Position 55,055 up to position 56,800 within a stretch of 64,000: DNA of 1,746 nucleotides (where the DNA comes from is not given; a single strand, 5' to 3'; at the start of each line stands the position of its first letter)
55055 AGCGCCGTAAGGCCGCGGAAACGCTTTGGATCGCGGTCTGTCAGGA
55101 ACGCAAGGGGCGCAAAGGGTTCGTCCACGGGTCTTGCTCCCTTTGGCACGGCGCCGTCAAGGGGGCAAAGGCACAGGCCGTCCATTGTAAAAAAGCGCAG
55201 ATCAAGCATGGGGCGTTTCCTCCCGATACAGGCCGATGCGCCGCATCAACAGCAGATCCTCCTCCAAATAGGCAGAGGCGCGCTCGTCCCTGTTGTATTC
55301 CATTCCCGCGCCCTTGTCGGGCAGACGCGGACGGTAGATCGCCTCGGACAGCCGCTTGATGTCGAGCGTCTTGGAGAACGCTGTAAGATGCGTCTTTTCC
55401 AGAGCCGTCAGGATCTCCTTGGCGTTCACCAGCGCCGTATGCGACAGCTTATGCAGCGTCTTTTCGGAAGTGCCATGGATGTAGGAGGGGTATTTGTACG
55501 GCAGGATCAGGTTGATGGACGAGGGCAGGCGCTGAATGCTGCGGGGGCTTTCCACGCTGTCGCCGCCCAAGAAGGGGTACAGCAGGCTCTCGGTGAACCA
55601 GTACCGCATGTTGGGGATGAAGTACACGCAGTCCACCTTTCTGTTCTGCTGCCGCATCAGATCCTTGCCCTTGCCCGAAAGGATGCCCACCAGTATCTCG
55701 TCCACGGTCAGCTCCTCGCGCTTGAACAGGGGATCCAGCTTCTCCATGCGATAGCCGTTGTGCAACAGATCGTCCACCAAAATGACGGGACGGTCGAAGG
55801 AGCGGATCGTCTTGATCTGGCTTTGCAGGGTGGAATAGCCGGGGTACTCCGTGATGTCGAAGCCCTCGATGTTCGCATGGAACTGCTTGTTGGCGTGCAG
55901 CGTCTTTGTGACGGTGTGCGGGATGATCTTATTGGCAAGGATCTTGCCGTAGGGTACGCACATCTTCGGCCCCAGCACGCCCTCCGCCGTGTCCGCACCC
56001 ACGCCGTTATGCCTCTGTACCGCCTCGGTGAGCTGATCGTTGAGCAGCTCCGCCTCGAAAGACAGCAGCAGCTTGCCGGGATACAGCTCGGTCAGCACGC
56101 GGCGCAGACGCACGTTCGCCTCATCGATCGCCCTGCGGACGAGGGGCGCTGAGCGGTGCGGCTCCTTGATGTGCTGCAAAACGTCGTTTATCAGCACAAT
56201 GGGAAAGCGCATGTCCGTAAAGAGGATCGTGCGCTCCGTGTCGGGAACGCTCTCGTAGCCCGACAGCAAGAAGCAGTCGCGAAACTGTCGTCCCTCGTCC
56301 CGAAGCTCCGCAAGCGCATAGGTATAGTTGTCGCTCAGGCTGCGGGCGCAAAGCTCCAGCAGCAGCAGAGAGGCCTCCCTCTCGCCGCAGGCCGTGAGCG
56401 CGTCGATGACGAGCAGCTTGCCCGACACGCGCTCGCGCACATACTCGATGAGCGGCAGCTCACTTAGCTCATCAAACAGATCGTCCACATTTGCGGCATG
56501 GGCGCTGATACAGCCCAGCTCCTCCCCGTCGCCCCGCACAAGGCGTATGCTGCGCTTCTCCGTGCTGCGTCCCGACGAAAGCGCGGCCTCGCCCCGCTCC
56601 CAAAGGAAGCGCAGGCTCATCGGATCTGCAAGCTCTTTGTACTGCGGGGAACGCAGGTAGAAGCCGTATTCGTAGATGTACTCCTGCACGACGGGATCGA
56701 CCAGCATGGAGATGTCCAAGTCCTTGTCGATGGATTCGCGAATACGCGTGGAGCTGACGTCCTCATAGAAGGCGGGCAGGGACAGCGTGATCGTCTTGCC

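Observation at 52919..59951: Overlap-coupled three-gene operon around a ~1,550-aa HD / helical-repeat / NadD-like / PRTase-like protein, with LDH-fold and flavodoxin-fold partners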

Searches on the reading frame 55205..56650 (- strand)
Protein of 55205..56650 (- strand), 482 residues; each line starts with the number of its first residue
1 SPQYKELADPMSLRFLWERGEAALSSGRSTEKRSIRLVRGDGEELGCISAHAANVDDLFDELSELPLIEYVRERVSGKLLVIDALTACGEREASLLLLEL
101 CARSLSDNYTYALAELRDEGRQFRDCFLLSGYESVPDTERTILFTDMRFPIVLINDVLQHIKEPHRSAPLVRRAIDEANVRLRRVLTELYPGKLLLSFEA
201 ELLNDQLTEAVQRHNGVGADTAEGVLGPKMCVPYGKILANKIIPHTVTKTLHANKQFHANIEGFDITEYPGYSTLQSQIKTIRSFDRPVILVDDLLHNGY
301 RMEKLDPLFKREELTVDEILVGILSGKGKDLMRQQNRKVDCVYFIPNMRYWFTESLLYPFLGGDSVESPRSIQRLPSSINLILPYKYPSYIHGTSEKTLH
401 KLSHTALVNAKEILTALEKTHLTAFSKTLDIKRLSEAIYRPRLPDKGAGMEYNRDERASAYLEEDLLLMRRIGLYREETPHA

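Call 34: predict_structure(alignment_id=A2)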
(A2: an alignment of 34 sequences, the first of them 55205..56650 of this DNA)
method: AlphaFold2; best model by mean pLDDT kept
length: 482 residues; sequences in the alignment: 34
mean_pLDDT: 90.9   pTM: 0.91
mean pLDDT of the five models: 90.9, 90.2, 89.5, 88.8, 85.9
residues with pLDDT >= 90: 356; 70-90: 99; 50-70: 22; < 50: 5
segments of 3 or more residues with pLDDT < 50: 478-482
pLDDT, mean of each block of 10 residues (from residue 1): 71 90 78 95 96 94 92 95 96 98 97 91 96 92 97 96 97 98 96 97 94 85 81 89 91 90 89 94 96 92 93 97 97 95 96 94 81 75 83 88 97 99 98 94 77 93 93 62 40
secondary structure, 60 per line:
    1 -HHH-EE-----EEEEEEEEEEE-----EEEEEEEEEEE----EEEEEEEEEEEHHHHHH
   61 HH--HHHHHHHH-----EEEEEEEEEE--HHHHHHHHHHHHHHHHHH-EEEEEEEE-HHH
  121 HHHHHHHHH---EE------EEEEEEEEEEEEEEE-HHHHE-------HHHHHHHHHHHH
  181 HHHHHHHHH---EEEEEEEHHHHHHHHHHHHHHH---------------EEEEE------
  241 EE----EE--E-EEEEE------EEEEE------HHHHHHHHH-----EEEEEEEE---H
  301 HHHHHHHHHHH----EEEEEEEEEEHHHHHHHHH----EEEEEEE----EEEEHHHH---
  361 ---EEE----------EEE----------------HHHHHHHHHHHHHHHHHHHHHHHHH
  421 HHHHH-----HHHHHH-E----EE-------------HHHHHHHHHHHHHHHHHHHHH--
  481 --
elements in order: E13-23 E29-39 E44-54 H55-62 H65-72 E78-87 H90-107 E109-116 H118-129 E141-155 H157-160 H169-189 E193-199 H200-214 E230-234 E253-257 E264-268 H275-283 E289-296 H300-311 E316-325 H326-334 E339-345 E350-353 H354-357 E364-366 E377-379 H396-425 H431-436 H458-478

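Call 37: fold_search(model_id=the predicted structure, library=pdb)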
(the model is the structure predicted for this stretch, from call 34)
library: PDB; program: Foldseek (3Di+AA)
matches with E <= 10: 1162; with E <= 0.001: 15
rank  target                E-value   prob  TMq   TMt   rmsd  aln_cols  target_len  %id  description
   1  6wn8_D                1.0e-04  1.00  0.19  0.39   9.8       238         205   15  2.70 Angstrom Resolution Crystal Structure of Uracil Phosphoribosyl Transferase from Klebsiella pneumoniae (released 2020-05-06)
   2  6wn8_A                1.4e-04  1.00  0.21  0.41   9.0       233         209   16  2.70 Angstrom Resolution Crystal Structure of Uracil Phosphoribosyl Transferase from Klebsiella pneumoniae (released 2020-05-06)
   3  2fxv_A                3.4e-04  1.00  0.20  0.46   5.7       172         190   13  Bacillus subtilis Xanthine Phosphoribosyltransferase in Complex with Guanosine 5'-monophosphate (GMP) (released 2006-06-20)
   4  6wn8_C                3.4e-04  1.00  0.21  0.41   9.1       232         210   17  2.70 Angstrom Resolution Crystal Structure of Uracil Phosphoribosyl Transferase from Klebsiella pneumoniae (released 2020-05-06)
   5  2ehj_A                3.7e-04  1.00  0.20  0.40   9.0       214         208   16  Structure of Uracil phosphoribosyl transferase (released 2008-03-11)
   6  1y0b_B                4.6e-04  1.00  0.20  0.45   5.7       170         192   14  Crystal Structure of Xanthine Phosphoribosyltransferase from Bacillus subtilis. (released 2005-02-22)
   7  2g0b_D                4.6e-04  1.00  0.19  0.44   7.0       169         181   14  The structure of FeeM, an N-acyl amino acid synthase from uncultured soil microbes (released 2006-09-26)
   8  2g0b_C                4.9e-04  1.00  0.21  0.48   6.0       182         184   14  The structure of FeeM, an N-acyl amino acid synthase from uncultured soil microbes (released 2006-09-26)
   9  1y0b_D                5.2e-04  1.00  0.21  0.46   5.5       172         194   13  Crystal Structure of Xanthine Phosphoribosyltransferase from Bacillus subtilis. (released 2005-02-22)
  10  1y0b_A                5.2e-04  1.00  0.20  0.46   5.7       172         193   13  Crystal Structure of Xanthine Phosphoribosyltransferase from Bacillus subtilis. (released 2005-02-22)
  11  3dfy_L                5.2e-04  0.30  0.11  0.14  20.4       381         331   12  Crystal structure of apo dipeptide epimerase from Thermotoga maritima (released 2008-11-25)
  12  6w1i_B                5.5e-04  1.00  0.20  0.46   5.6       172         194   13  Re-interpretation of ppGpp (G4P) electron density in the deposited crystal structure of Xanthine phosphoribosyltransfe (released 2020-07-29)
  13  6w1i_A                5.8e-04  1.00  0.20  0.46   5.7       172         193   13  Re-interpretation of ppGpp (G4P) electron density in the deposited crystal structure of Xanthine phosphoribosyltransfe (released 2020-07-29)
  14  3dfy_F                7.3e-04  0.33  0.11  0.14  20.6       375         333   11  Crystal structure of apo dipeptide epimerase from Thermotoga maritima (released 2008-11-25)
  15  1y0b_C                8.7e-04  1.00  0.21  0.47   5.4       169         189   14  Crystal Structure of Xanthine Phosphoribosyltransferase from Bacillus subtilis. (released 2005-02-22)
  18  6wn8_B                1.4e-03  0.99  0.19  0.38  10.2       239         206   16  2.70 Angstrom Resolution Crystal Structure of Uracil Phosphoribosyl Transferase from Klebsiella pneumoniae (released 2020-05-06)
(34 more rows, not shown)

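Call 73: search_protein_representatives(alignment_id=A2)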
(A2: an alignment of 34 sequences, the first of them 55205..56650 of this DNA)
Query: 34 sequences, 487 profile positions. Proteins with E-value up to 0.001 (for the whole library): 508; up to 1e-10: 367; up to 1e-30: 211. The best 150 are listed.
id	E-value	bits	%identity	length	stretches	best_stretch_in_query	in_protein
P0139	4.1e-226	767.9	-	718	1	1-484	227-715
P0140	2.3e-212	722.5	-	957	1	1-484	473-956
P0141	4.7e-211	718.2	-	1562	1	1-485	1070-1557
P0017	4.6e-210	715.0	-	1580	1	1-485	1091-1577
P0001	6.9e-198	674.8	-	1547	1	1-485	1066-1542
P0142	2.9e-197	672.8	-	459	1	32-485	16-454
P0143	2.4e-175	600.5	-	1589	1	51-484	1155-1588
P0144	1.1e-171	588.4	-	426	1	62-482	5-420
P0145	3.5e-168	576.8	-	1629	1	7-482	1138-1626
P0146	8.5e-168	575.6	-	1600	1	2-482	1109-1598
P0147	1.7e-167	574.6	-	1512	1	1-483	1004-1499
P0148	4.6e-167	573.2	-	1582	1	2-484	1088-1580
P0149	2.8e-164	564.0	-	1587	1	1-482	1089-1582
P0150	1.3e-156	538.7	-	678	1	6-481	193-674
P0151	1.8e-153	528.3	-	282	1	202-482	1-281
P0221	2.5e-113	395.9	-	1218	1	39-483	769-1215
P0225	1.5e-112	393.3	-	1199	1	41-481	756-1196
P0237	2.4e-104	366.3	-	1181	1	22-480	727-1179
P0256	2.2e-88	313.7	-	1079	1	151-481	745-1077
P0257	1.8e-87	310.6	-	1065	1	73-481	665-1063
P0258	2.5e-85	303.6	-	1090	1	79-454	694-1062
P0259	7.8e-84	298.7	-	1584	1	147-481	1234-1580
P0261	2.3e-83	297.1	-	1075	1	151-480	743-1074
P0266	5.1e-80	286.1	-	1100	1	77-480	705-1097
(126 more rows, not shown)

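Call 74: search_protein_families(library=pfam, max_evalue=0.01, proteins=[P0256, P0261, P0257, P0266, P0258, P0225, P0237, P0221])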
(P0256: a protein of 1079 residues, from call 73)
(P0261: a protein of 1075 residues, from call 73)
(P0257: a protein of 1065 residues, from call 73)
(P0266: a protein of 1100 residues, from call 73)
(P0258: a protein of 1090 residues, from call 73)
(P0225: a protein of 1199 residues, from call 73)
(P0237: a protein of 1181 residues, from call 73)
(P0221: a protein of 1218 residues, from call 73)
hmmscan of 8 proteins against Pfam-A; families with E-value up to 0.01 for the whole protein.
P0256 (1079 aa): 1 family
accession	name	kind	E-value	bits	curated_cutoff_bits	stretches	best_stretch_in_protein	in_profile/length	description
PF01467.32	CTP_transf_like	-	2.2e-05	25.1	21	1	470-625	1-131/133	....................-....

P0261 (1075 aa): 2 families
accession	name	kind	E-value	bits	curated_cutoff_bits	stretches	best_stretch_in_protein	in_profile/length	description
PF01467.32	CTP_transf_like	-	1.1e-05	26.1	21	1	472-624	1-131/133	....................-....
PF12719.13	Cnd3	-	0.0084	15.8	25.8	0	61-127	60-127/288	Nuclear condensing complex subunits, C-term domain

P0257 (1065 aa): 0 families

P0266 (1100 aa): 0 families

P0258 (1090 aa): 0 families

P0225 (1199 aa): 1 family
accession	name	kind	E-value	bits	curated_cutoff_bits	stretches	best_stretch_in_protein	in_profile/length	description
PF01467.32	CTP_transf_like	-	1.1e-05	26.1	21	1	523-680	1-132/133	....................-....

P0237 (1181 aa): 1 family
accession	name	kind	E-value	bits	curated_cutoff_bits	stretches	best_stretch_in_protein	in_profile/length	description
PF01467.32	CTP_transf_like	-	1.9e-06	28.6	21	1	511-668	1-132/133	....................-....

P0221 (1218 aa): 0 families

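Call 77: find_encoding_contigs(protein=P0225, flank=8000, max_places=3)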
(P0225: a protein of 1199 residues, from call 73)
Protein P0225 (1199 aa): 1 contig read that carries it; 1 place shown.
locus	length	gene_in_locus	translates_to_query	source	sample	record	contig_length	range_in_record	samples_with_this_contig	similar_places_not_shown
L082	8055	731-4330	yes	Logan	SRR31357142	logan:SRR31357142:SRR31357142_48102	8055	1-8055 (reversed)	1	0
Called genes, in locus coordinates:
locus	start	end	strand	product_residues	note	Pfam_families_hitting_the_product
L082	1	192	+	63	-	?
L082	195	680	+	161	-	-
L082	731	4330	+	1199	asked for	PF01467:CTP_transf_like (faint)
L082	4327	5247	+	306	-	PF00056:Ldh_1_N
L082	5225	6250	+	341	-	PF03358:FMN_red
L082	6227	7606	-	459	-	-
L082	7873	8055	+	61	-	?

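Call 78: find_encoding_contigs(protein=P0256, flank=8000, max_places=3)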
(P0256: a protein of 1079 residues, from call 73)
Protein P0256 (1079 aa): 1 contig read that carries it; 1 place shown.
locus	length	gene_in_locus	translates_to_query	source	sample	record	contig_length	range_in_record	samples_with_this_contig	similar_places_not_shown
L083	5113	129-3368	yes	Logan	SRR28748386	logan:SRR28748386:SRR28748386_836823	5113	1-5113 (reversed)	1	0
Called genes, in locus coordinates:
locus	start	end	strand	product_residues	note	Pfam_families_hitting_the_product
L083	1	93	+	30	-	?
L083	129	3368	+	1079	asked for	PF01467:CTP_transf_like (faint)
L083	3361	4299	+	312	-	PF00056:Ldh_1_N (weak)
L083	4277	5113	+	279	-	?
